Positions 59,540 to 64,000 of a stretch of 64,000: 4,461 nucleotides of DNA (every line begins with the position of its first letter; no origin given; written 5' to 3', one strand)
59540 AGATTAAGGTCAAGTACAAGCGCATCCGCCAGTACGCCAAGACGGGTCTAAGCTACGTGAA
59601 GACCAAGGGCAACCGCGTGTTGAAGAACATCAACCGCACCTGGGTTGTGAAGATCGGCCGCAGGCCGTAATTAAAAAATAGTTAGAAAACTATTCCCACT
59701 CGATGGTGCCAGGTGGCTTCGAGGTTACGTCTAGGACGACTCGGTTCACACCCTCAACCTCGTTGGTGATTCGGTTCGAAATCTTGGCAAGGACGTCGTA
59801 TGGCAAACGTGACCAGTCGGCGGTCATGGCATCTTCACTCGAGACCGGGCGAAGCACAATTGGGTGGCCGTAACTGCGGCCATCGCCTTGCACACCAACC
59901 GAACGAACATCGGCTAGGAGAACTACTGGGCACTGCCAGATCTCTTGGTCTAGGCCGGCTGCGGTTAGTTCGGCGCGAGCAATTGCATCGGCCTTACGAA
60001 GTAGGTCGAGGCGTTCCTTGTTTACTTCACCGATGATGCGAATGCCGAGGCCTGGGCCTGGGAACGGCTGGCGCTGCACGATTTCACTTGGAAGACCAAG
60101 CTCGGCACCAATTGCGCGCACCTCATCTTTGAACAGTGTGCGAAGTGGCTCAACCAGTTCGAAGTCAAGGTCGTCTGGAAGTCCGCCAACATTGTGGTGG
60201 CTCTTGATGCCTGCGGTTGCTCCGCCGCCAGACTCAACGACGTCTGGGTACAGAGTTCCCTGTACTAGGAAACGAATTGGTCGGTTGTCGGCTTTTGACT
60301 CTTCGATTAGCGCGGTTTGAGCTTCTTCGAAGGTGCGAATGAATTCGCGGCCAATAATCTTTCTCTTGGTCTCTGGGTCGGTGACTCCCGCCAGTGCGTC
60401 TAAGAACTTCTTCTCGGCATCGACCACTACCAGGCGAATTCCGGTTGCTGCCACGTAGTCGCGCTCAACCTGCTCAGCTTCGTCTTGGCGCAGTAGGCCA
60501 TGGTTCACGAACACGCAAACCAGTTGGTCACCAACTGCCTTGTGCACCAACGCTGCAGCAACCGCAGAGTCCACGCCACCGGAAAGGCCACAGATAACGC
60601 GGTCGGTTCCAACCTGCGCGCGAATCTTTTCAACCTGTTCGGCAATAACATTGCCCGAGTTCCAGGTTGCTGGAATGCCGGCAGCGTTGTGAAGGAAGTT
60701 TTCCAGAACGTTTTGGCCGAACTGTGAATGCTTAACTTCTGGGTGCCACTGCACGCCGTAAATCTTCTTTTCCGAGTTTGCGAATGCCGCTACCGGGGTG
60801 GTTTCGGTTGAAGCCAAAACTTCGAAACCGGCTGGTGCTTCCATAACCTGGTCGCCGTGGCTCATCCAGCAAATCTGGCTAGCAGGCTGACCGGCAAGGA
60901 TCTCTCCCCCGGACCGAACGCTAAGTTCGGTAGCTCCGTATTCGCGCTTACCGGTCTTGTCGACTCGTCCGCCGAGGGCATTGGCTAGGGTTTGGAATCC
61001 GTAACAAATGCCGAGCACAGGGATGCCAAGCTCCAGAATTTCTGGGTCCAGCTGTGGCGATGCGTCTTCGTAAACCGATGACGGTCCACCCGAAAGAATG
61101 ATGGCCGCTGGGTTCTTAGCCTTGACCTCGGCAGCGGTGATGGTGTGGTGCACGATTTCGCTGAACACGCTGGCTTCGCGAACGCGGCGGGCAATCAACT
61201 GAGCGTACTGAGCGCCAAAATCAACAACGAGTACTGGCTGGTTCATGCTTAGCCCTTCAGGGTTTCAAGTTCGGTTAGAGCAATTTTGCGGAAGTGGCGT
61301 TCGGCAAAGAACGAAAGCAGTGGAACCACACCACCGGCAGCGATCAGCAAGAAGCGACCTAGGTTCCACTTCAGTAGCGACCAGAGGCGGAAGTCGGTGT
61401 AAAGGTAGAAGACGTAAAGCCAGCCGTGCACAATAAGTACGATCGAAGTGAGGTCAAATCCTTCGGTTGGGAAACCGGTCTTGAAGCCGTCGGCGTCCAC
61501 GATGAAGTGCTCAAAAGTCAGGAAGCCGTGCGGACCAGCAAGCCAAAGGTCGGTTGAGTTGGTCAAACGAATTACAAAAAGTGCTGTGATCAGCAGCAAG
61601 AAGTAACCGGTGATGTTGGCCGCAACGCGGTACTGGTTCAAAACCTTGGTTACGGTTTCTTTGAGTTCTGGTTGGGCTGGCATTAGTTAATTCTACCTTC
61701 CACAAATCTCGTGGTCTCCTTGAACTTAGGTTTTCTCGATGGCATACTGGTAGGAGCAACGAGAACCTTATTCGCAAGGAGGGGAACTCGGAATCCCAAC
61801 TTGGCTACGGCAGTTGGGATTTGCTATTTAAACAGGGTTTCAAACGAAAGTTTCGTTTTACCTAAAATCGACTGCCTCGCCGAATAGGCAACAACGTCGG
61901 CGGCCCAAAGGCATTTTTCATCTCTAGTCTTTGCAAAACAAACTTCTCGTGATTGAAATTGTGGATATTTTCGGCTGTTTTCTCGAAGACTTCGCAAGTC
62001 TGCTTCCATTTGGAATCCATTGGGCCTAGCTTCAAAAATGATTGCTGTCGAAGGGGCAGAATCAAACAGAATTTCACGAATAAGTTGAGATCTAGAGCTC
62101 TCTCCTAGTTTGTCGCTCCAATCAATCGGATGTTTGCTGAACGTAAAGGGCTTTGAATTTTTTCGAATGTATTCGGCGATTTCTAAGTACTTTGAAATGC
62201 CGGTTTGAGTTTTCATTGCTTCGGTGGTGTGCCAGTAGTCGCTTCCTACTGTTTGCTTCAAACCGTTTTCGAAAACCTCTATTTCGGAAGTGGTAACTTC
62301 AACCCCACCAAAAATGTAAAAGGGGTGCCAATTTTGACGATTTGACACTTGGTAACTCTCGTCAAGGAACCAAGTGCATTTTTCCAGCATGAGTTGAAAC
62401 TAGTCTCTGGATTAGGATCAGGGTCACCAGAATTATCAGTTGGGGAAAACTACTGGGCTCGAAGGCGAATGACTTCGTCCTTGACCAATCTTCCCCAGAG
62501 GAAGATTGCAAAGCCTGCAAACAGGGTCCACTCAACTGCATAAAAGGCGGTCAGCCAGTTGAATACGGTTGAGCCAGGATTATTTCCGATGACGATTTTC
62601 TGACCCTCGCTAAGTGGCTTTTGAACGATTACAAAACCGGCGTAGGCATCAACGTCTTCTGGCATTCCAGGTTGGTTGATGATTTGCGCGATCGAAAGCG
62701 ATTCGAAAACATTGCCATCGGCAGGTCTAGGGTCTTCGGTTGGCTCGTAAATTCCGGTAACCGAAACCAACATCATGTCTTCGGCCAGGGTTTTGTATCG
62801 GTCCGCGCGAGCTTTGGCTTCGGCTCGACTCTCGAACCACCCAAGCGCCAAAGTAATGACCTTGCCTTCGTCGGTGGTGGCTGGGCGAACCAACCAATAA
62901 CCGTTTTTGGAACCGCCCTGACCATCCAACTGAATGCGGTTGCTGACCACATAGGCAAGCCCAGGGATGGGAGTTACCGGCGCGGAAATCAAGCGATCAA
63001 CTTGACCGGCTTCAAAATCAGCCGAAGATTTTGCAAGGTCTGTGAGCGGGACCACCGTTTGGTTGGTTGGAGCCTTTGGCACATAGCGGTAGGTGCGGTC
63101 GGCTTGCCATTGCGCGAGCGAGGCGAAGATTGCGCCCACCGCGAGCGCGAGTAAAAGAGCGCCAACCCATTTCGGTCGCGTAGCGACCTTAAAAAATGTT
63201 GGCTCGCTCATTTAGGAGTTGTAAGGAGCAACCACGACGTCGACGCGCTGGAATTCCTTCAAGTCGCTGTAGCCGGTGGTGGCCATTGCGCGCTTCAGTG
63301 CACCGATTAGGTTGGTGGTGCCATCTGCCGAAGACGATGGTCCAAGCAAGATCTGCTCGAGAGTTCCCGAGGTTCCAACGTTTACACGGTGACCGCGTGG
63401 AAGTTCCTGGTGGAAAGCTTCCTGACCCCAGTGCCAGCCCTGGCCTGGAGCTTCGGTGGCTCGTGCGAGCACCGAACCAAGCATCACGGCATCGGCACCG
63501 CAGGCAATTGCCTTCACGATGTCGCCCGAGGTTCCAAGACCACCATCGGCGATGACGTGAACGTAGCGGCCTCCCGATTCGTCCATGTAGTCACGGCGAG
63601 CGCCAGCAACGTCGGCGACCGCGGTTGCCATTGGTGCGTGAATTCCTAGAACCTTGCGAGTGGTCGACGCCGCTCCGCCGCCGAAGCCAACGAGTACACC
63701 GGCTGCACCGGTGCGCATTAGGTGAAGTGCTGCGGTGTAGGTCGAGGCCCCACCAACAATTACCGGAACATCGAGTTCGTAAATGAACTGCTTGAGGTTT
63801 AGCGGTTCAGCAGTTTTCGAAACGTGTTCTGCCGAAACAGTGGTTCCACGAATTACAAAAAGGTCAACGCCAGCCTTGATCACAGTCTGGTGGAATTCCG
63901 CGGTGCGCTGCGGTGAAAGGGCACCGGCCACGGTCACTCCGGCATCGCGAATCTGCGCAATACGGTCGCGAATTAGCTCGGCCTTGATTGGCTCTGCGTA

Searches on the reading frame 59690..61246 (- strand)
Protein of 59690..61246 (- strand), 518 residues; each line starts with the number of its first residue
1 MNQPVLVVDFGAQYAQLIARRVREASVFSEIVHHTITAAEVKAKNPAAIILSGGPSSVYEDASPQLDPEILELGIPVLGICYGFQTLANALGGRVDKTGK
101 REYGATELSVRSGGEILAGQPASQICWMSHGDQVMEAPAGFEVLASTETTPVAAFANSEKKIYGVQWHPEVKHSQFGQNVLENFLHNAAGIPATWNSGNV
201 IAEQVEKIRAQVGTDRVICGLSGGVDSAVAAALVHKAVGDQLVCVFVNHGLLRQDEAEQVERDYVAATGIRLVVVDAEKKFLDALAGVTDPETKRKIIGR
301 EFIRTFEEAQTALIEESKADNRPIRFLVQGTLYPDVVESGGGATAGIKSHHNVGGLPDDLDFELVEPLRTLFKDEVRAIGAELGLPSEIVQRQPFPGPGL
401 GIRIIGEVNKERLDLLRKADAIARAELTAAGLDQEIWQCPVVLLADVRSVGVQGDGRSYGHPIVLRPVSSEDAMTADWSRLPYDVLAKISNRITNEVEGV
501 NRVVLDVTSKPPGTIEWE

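Call 11: find_encoding_contigs(protein=window:59690-61246:-, flank=10000, max_places=6)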
Protein window:59690-61246:- (518 aa): 4 contigs read that carry it; 1 place shown.
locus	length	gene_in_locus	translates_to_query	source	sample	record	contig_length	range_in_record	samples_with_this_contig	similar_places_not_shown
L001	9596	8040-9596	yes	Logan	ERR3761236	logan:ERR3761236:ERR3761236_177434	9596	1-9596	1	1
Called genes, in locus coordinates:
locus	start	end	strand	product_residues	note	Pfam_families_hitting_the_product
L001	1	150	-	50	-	?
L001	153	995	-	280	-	PF00005:ABC_tran, PF13304:AAA_21 (faint), PF12399:BCA_ABC_TP_C (weak)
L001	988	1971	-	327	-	PF02653:BPD_transp_2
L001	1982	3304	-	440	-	PF02653:BPD_transp_2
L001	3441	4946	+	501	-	PF00478:IMPDH, PF03060:NMO (faint), PF00571:CBS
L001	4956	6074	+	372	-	PF01070:FMN_dh, PF00478:IMPDH, PF05690:ThiG (faint), PF01645:Glu_synthase (weak)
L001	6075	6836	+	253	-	PF02104:SURF1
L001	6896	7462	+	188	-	-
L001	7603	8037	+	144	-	PF12823:DUF3817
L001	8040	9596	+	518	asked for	PF00117:GATase, PF07722:Peptidase_C26, PF02540:NAD_synthase (weak), PF03054:tRNA_Me_trans (faint), PF00958:GMP_synt_C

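Call 15: list_cluster_members(proteins=[window:59690-61246:-, window:37484-38293:-, window:35165-37471:-, window:29499-31151:-, window:25900-28248:-, P0001, P0002, P0024])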
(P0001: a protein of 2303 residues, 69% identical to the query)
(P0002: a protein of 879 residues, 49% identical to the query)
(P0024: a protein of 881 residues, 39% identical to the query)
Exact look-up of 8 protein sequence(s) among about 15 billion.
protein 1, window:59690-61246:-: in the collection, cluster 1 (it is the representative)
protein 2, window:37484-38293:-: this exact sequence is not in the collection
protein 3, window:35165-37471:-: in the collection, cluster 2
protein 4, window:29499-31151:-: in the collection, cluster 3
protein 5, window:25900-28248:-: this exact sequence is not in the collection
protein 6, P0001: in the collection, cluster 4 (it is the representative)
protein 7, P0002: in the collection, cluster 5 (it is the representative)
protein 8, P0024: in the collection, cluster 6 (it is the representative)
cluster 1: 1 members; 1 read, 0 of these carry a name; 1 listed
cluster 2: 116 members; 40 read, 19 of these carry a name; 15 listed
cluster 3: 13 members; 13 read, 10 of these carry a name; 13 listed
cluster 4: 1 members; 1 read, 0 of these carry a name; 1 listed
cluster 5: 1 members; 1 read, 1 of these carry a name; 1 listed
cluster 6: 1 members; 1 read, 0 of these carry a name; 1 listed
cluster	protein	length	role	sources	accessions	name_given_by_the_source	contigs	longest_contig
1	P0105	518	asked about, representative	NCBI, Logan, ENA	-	-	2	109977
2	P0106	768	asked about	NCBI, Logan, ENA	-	-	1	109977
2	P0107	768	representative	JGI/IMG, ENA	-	-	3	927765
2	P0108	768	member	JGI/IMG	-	DNA helicase-2/ATP-dependent DNA helicase PcrA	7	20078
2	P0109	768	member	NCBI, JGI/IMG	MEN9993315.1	MAG: hypothetical protein RLY83_885 [Actinomycetota bacterium] | DNA helicase-2/ATP-dependent DNA helicase PcrA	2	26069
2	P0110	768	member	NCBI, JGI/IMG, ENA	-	DNA helicase-2/ATP-dependent DNA helicase PcrA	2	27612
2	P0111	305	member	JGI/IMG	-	DNA helicase-2/ATP-dependent DNA helicase PcrA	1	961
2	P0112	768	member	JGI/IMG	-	DNA helicase-2/ATP-dependent DNA helicase PcrA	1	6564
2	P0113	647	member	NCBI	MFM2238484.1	MAG: hypothetical protein RL389_831, partial [Actinomycetota bacterium]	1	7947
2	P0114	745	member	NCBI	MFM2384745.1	MAG: hypothetical protein RL166_619, partial [Actinomycetota bacterium]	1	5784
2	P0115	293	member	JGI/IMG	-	DNA helicase-2/ATP-dependent DNA helicase PcrA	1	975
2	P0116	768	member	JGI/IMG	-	DNA helicase-2/ATP-dependent DNA helicase PcrA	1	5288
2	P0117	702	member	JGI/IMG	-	DNA helicase-2/ATP-dependent DNA helicase PcrA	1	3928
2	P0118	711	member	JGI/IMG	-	DNA helicase-2/ATP-dependent DNA helicase PcrA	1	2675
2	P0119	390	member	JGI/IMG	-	DNA helicase-2/ATP-dependent DNA helicase PcrA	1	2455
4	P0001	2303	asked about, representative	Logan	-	-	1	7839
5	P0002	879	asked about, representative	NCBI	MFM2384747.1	MAG: hypothetical protein RL166_621, partial [Actinomycetota bacterium]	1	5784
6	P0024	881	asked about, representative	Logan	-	-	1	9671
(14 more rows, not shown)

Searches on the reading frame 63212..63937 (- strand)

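Call 78: search_protein_families(library=pfam, proteins=[window:63212-63937:-], max_evalue=0.00001)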
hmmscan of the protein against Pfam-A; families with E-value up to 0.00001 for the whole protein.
window:63212-63937:- (241 aa): 4 families
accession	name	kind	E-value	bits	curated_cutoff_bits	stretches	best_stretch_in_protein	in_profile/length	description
PF00478.31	IMPDH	-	1.1e-32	113.9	25.6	1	3-168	95-250/345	IMP dehydrogenase / GMP reductase domain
PF01070.24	FMN_dh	-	4.1e-12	46.2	24.9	1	33-166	195-314/350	FMN-dependent dehydrogenase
PF05690.20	ThiG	-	2.5e-06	27.5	23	0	126-162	176-212/247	Thiazole biosynthesis protein ThiG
PF01645.23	Glu_synthase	-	4.5e-06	26.5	20.4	1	73-156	224-306/369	Conserved region in glutamate synthase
